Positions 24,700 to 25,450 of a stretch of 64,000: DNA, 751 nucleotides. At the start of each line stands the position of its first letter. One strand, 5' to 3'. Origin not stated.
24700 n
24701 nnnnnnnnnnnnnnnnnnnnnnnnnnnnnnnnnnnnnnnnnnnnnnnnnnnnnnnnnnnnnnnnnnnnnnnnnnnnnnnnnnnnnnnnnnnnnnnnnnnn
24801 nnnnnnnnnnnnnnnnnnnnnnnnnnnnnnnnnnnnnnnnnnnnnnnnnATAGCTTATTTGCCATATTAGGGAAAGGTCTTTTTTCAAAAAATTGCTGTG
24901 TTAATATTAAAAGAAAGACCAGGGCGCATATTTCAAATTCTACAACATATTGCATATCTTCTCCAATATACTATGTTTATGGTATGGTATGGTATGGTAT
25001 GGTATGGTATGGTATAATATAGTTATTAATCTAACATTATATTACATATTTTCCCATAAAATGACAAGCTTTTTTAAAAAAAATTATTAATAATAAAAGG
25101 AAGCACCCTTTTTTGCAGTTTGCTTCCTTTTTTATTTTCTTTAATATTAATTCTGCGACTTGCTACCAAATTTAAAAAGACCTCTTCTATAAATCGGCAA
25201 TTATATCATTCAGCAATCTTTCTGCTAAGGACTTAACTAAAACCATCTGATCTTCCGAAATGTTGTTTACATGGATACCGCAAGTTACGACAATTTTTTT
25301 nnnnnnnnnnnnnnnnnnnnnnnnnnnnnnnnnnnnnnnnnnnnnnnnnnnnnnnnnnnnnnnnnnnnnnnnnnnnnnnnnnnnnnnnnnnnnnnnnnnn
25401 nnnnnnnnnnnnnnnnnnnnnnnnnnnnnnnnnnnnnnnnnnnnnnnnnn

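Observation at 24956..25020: (TATGG)9 pentanucleotide microsatellite in the promoter of a c-di-GMP phosphodiesterase gene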

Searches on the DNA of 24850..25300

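Call 44: search_rna_families(source=window, start=24850, end=25300, threshold=evalue, max_evalue=10)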
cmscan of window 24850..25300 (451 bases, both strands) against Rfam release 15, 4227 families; matches with E-value up to 10: 12.
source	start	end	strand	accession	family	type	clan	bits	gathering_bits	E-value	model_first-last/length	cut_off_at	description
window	25058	25132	+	RF02057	STnc40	Gene; sRNA;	-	22.4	45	0.15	1-70/70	no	Salmonella enterica sRNA STnc40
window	25086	25183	-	RF02029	sraA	Gene; sRNA;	-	21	56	0.78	1-95/95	no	sraA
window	25051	25120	+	RF02075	STnc230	Gene; sRNA;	-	19.5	50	2.5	1-83/83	no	Enterobacterial sRNA STnc230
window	25095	25150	-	RF01601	plasmodium_snoR26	Gene; snRNA; snoRNA; CD-box;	-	19.5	50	8.9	1-160/160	no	small nucleolar RNA snoR26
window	25080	25148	-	RF02621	BSnc120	Gene; sRNA;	-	19.3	114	0.11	1-88/88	no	Brucella sRNA 120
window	25087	25138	-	RF01666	rox2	Cis-reg;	-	17.9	55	2.6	1-71/71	no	Drosophila rox2 ncRNA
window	25089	25150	-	RF02066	STnc320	Gene; sRNA;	-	15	50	4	1-55/55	no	Salmonella enterica sRNA STnc320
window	25001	25055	+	RF04249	mir-310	Gene; miRNA;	CL00137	14.7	48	5.7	13-62/74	no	mir-310 microRNA precursor family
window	25085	25146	-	RF00639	mir-515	Gene; miRNA;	CL00096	14.1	68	9.9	1-87/87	no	mir-515 microRNA precursor family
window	25154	25192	-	RF03070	ssNA-helicase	Gene; sRNA;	-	14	41.5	6.6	1-49/49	no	ssNA-helicase RNA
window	25084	25146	+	RF00908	MIR529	Gene; miRNA;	-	13.5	75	3.9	1-131/131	no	MIR529 microRNA precursor family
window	24878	24917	+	RF01402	STnc150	Gene; sRNA;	-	11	60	5.8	1-267/267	no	STnc150 Hfq binding RNA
